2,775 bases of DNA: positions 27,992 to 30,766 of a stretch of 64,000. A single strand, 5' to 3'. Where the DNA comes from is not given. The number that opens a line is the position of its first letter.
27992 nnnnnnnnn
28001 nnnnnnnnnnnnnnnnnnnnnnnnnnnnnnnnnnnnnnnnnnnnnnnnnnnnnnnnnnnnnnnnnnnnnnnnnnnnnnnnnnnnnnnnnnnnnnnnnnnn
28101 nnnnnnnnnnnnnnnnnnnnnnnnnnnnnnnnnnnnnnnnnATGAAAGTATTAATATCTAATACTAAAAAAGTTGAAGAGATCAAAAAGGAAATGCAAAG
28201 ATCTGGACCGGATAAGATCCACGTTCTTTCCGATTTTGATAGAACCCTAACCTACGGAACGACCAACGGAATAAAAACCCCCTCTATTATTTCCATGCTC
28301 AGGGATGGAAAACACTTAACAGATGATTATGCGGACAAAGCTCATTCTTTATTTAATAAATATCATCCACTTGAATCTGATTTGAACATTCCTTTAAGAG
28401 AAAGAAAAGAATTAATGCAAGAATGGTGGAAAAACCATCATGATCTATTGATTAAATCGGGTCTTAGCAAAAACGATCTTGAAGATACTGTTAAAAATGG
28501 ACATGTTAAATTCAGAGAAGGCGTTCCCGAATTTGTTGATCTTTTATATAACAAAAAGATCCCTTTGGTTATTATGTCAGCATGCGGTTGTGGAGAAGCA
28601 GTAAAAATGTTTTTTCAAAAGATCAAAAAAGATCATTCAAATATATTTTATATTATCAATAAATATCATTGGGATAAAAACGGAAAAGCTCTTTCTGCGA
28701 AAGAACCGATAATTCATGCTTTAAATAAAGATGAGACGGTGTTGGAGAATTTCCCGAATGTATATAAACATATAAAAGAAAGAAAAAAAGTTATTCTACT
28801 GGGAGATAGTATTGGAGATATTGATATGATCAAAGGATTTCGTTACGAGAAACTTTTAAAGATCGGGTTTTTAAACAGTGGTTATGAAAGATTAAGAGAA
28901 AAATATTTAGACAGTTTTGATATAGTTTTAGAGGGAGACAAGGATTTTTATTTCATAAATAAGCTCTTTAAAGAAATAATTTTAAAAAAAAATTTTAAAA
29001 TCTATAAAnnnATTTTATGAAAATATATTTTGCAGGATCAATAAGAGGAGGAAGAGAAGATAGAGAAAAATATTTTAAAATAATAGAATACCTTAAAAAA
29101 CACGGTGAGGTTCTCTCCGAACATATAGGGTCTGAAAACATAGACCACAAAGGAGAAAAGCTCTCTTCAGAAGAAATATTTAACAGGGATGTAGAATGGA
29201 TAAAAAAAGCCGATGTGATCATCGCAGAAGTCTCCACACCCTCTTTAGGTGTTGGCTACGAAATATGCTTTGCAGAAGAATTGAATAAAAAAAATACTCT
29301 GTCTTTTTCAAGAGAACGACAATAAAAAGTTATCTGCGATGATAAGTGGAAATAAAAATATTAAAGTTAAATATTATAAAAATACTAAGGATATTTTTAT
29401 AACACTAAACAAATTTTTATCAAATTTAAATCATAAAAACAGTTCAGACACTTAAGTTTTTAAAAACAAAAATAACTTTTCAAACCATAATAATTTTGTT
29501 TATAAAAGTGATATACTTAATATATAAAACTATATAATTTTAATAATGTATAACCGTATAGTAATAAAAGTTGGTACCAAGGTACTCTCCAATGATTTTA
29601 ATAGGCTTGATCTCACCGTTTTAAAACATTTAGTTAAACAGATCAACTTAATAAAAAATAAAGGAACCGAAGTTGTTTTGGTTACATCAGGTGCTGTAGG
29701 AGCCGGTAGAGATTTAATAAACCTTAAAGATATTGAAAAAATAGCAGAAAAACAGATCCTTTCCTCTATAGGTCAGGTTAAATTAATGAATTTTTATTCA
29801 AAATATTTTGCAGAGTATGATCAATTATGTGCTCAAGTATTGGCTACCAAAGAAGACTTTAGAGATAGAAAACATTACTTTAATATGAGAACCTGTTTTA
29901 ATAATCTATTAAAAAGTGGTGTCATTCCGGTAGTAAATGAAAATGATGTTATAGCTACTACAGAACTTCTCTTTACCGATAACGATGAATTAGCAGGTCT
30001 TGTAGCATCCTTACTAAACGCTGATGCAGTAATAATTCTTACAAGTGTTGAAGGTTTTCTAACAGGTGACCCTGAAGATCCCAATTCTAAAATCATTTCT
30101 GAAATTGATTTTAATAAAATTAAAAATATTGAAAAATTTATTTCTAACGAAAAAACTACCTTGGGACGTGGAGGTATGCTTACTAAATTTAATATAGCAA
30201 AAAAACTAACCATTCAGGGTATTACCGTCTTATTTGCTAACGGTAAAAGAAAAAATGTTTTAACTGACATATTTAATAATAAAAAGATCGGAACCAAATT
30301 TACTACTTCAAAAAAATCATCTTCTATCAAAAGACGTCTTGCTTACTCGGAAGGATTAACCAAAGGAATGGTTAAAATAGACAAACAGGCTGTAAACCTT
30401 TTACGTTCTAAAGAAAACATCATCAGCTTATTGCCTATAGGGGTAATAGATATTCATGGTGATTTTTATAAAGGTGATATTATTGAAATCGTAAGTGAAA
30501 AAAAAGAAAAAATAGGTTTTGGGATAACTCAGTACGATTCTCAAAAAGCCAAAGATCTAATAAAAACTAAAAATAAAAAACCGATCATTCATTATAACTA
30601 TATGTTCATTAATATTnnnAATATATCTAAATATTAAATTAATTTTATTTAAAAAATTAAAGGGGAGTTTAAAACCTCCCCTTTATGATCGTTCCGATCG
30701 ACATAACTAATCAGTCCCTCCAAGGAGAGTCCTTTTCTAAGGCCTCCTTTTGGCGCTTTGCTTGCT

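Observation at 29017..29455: DNPH1/Rcl-like deoxynucleotide N-hydrolase gene disrupted by a +1 frameshift inside an A8 homopolymer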

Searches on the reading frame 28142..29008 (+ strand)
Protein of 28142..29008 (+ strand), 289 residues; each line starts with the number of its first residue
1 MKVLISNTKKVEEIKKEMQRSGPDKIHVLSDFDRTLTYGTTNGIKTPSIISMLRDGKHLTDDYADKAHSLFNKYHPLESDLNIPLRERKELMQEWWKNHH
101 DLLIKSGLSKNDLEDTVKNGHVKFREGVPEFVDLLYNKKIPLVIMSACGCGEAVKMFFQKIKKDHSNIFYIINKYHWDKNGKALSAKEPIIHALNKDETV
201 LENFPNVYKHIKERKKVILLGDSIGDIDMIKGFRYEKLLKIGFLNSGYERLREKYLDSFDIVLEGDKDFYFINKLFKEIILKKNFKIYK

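Call 5: search_protein_families(library=pfam, proteins=[window:28142-29008:+], max_evalue=0.01)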
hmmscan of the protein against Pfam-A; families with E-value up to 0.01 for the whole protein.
window:28142-29008:+ (289 aa): 1 family
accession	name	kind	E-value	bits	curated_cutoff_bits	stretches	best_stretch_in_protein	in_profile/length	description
PF05822.18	UMPH-1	-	5.8e-64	216.4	23.7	1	35-279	2-245/246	Pyrimidine 5'-nucleotidase (UMPH-1)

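Call 6: search_protein_families(library=ncbifam, proteins=[window:28142-29008:+], max_evalue=0.01)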
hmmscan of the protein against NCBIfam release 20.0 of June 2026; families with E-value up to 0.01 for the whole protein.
window:28142-29008:+ (289 aa): 3 families
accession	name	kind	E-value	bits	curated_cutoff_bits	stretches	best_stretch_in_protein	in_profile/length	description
TIGR01544.1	HAD-SF-IE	hypoth_equivalog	2.6e-62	210.5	256.95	1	2-277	5-281/283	HAD-IE family hydrolase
TIGR01489.1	DKMTPPase-SF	subfamily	6.9e-09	36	81.55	1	89-228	40-176/188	MtnX-like HAD-IB family phosphatase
TIGR01488.1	HAD-SF-IB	subfamily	1.8e-07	31.3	45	1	28-231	2-175/177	HAD-IB family phosphatase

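Call 43: list_cluster_members(proteins=[window:28142-29008:+, window:29546-30616:+, window:22388-24268:+, window:24801-25682:+, window:12014-14239:+])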
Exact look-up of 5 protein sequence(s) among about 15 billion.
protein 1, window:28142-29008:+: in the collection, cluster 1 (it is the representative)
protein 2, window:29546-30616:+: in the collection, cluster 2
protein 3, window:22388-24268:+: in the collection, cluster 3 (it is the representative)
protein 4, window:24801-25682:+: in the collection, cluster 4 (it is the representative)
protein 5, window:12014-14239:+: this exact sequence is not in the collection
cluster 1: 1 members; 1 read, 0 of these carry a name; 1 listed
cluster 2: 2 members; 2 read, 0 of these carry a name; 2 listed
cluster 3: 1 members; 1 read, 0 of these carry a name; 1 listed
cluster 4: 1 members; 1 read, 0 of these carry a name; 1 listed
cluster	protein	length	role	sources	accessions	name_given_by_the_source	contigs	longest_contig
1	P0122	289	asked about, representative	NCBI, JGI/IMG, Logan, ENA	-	-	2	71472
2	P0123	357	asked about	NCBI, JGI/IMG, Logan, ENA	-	-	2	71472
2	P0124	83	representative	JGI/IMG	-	-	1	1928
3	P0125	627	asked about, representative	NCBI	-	-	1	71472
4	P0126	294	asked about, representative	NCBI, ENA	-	-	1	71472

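Call 46: find_homologous_proteins(query=window:28142-29008:+)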
Query window:28142-29008:+ (289 aa): 1230 proteins with E <= 0.001 among 2472 candidates; the best 120 are listed.
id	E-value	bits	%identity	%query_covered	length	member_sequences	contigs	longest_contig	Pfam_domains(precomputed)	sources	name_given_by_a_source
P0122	1.2e-189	647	100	100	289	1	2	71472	PF05822.19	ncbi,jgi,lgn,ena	-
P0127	1.3e-135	470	82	87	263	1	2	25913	PF05822.19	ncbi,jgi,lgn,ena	-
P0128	2.3e-118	413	62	97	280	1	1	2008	PF05822.19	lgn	-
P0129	8.9e-118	411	63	97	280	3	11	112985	PF05822.19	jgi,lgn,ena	-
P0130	1.4e-117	410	63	97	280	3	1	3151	PF05822.19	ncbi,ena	-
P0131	1.7e-117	410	62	96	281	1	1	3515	PF05822.19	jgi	jgi:cytosolic 5'-nucleotidase 3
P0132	3.3e-117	409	63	97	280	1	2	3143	PF05822.19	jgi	-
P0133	3.4e-117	409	62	97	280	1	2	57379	PF05822.19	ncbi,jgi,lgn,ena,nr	ncbi:hypothetical protein KKA27_01770 [Patescibacteria group bacterium]|nr:hypothetical protein [Pat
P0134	4.3e-117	409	63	97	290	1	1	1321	PF05822.19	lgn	-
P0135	7.4e-117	408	62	97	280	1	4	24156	PF05822.19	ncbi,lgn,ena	ncbi:MAG: hypothetical protein AABX17_03410 [Nanoarchaeota archaeon]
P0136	7.3e-116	405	62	97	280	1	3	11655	PF05822.19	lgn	-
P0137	8.7e-116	404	63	97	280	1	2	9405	PF05822.19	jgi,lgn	-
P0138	1.2e-115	404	62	96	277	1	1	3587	PF05822.19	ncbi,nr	ncbi:MAG: hypothetical protein PHP21_04600 [Patescibacteria group bacterium]|nr:hypothetical protein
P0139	1.3e-115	404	61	97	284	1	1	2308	PF05822.19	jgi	jgi:5'-nucleotidase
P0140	1.8e-115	403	63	97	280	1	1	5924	PF05822.19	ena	-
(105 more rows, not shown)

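Call 47: find_encoding_contigs(protein=P0127, flank=6000, max_places=8)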
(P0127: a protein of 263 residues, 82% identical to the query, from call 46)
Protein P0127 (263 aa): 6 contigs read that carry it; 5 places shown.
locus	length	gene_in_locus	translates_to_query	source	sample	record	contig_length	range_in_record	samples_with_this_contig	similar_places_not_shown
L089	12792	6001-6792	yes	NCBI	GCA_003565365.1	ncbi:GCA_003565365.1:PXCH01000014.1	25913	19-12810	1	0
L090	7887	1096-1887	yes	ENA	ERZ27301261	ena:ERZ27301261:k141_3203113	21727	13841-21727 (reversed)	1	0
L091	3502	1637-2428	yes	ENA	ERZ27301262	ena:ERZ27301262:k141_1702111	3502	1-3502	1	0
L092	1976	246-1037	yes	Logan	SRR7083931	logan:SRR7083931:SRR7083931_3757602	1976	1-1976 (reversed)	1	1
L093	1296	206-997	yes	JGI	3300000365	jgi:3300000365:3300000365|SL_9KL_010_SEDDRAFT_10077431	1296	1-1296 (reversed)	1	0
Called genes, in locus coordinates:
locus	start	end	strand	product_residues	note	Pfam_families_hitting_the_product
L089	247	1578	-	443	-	PF04055:Radical_SAM, PF13353:Fer4_12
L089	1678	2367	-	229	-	-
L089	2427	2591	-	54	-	-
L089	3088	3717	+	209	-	-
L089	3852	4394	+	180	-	-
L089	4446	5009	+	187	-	-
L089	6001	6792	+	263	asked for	PF05822:UMPH-1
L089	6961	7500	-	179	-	PF13302:Acetyltransf_3, PF13420:Acetyltransf_4, PF00583:Acetyltransf_1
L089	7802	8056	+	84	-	-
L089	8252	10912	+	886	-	PF00133:tRNA-synt_1, PF09334:tRNA-synt_1g, PF00133:tRNA-synt_1, PF08264:Anticodon_1, PF10458:Val_tRNA-synt_C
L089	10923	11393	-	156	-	-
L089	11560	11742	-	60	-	-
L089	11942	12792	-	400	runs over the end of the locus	-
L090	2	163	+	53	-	?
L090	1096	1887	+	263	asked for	PF05822:UMPH-1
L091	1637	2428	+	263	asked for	PF05822:UMPH-1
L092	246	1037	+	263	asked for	PF05822:UMPH-1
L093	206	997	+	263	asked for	PF05822:UMPH-1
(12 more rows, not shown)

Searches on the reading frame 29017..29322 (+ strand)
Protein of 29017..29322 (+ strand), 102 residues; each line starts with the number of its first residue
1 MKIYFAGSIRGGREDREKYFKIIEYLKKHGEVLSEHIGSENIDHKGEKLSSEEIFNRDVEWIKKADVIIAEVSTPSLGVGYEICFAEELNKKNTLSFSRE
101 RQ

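Call 5: search_protein_families(library=pfam, proteins=[window:29017-29322:+], max_evalue=0.01)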
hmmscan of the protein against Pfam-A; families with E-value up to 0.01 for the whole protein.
seq(102 aa): 2 families
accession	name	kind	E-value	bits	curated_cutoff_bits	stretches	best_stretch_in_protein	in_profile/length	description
PF05014.21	Nuc_deoxyrib_tr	-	1.9e-13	51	28.8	1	3-94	1-94/117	Nucleoside 2-deoxyribosyltransferase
PF14359.12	DUF4406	-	0.0015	19.4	22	1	1-69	1-64/91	Domain of unknown function (DUF4406)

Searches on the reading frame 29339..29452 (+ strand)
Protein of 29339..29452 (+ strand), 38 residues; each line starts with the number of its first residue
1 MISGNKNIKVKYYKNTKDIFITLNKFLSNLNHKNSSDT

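Call 13: list_cluster_members(proteins=[P0002, P0001, window:29339-29452:+])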
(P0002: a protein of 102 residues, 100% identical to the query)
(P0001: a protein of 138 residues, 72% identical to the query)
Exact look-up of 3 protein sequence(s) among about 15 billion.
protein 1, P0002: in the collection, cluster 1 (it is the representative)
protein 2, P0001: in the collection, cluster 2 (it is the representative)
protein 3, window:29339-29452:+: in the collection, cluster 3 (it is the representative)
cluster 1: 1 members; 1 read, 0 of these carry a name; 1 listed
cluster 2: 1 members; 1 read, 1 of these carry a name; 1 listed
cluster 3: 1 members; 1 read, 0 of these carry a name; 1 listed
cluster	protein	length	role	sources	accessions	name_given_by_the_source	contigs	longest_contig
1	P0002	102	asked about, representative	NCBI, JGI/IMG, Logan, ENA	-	-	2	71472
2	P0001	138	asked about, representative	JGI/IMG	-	2'-deoxynucleoside 5'-phosphate N-hydrolase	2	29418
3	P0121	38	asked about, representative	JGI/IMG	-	-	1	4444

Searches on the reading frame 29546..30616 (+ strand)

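Call 5: search_protein_families(library=pfam, proteins=[window:29546-30616:+], max_evalue=0.01)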
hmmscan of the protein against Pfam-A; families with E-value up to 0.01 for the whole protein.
window:29546-30616:+ (357 aa): 2 families
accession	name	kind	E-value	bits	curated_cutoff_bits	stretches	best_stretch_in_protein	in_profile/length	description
PF00696.33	AA_kinase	-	3.7e-43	148.4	24.9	1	3-232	1-234/234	Amino acid kinase family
PF01472.26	PUA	-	1.4e-13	51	24.8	1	274-346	1-70/74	PUA domain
